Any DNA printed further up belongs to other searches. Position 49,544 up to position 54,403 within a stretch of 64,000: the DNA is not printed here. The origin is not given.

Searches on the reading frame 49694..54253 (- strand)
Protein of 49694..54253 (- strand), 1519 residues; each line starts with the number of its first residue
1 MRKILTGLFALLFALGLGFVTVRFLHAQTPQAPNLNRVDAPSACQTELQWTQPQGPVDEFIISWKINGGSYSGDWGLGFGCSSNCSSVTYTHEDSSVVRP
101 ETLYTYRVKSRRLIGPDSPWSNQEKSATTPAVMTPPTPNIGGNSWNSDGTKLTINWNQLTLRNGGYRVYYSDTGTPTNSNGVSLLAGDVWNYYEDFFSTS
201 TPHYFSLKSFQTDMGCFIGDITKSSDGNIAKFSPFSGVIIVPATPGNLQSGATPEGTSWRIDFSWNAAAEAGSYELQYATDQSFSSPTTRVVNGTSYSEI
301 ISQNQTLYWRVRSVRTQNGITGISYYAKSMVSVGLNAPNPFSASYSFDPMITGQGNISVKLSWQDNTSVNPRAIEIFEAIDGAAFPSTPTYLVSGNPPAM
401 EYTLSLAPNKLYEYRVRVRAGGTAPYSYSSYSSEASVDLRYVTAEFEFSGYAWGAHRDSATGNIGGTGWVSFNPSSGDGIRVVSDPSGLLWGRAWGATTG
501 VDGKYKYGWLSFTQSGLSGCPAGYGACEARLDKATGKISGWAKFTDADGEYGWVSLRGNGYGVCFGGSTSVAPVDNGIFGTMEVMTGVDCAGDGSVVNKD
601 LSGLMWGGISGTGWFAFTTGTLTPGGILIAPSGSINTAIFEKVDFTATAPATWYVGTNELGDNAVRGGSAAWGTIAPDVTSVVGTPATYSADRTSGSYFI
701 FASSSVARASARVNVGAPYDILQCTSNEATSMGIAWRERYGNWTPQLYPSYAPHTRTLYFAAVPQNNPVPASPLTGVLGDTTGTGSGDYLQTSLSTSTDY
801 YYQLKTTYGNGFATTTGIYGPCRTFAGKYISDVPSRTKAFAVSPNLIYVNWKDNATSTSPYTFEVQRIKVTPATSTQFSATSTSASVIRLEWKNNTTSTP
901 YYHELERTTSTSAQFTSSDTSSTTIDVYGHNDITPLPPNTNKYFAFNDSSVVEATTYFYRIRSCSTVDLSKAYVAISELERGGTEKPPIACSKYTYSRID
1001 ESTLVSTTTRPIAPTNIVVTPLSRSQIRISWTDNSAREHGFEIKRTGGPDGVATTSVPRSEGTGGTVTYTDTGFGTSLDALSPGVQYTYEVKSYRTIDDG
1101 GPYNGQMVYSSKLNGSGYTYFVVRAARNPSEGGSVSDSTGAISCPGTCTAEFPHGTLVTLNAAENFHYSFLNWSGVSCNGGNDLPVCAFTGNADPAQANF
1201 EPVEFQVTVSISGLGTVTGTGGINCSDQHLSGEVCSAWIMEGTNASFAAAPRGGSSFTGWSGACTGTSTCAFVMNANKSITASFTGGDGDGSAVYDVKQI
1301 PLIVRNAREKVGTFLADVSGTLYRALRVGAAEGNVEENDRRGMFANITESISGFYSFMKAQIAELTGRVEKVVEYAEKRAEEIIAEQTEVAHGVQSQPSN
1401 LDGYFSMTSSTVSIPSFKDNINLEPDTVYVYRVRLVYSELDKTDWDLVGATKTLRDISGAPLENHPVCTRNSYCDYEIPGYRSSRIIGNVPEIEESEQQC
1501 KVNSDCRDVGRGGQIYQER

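Call 48: search_protein_families(library=pfam, proteins=[window:49694-54253:-], max_evalue=0.001)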
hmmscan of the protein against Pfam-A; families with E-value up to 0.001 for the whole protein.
window:49694-54253:- (1519 aa): 2 families
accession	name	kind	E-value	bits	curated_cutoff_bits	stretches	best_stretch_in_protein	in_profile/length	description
PF18998.6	Flg_new_2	-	2.9e-07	30.8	23.6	1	1239-1285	19-70/73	Divergent InlB B-repeat domain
PF00041.27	fn3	-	7.7e-06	26.5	25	1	1013-1099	2-74/84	Fibronectin type III domain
